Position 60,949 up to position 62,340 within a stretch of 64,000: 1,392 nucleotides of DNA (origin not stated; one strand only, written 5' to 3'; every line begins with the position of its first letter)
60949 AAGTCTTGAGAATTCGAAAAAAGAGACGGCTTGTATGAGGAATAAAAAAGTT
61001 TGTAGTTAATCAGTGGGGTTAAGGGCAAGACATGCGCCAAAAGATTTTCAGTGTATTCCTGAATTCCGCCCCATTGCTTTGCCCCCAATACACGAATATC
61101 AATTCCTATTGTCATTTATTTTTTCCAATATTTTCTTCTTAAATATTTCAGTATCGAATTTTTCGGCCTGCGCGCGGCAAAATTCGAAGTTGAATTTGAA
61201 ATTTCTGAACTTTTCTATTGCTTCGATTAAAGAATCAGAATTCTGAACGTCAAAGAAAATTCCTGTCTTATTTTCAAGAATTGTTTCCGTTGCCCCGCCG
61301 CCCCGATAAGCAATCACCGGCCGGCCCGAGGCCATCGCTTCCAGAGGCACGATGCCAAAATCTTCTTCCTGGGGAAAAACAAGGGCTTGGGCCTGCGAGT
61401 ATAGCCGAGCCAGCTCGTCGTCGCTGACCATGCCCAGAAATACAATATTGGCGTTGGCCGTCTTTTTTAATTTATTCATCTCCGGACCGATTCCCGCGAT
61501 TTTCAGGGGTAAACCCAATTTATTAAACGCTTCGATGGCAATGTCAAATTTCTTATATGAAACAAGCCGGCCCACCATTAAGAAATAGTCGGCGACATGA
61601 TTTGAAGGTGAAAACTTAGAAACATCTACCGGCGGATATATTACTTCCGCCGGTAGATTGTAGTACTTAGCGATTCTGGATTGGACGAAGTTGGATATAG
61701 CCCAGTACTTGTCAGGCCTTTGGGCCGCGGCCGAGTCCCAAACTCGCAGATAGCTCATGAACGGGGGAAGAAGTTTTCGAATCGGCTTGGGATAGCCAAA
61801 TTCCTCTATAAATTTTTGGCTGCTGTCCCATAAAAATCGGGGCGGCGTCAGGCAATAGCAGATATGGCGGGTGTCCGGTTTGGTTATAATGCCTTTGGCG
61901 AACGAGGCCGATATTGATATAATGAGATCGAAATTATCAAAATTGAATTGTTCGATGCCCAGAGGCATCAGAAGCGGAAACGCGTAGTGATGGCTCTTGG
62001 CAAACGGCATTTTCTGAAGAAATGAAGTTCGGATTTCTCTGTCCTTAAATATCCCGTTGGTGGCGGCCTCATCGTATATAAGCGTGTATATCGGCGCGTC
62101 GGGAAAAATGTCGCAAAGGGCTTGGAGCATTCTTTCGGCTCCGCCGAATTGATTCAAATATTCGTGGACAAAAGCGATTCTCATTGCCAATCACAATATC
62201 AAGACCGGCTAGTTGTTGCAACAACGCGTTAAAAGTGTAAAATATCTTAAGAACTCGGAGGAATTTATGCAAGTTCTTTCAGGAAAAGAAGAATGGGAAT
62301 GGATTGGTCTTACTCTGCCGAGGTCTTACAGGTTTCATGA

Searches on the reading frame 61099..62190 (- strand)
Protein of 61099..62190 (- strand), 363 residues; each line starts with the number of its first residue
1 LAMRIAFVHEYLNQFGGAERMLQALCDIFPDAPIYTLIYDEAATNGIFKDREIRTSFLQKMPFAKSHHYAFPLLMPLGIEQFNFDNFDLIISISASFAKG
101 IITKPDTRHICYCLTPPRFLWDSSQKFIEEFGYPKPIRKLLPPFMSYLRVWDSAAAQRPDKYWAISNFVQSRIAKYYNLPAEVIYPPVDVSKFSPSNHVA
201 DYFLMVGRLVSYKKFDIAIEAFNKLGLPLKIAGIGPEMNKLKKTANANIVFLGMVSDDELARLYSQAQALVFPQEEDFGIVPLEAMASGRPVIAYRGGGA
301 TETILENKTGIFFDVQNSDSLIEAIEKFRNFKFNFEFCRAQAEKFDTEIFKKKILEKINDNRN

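Call 69: search_protein_families(library=pfam, proteins=[window:61099-62190:-], max_evalue=0.0001)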
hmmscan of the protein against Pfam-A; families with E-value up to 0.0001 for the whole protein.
window:61099-62190:- (363 aa): 4 families
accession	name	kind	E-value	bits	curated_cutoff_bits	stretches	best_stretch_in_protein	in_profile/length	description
PF00534.26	Glycos_transf_1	-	2.4e-29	102.5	26.4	1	198-328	13-155/172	Glycosyl transferases group 1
PF13692.12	Glyco_trans_1_4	-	4.2e-25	89.1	27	1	202-327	3-138/142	Glycosyl transferases group 1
PF13439.12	Glyco_transf_4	-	1.6e-05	25.5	28.5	1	16-191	2-169/170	Glycosyltransferase Family 4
PF20706.3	GT4-conflict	-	4.7e-05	23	26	0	203-307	200-323/385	Family 4 Glycosyltransferase in conflict systems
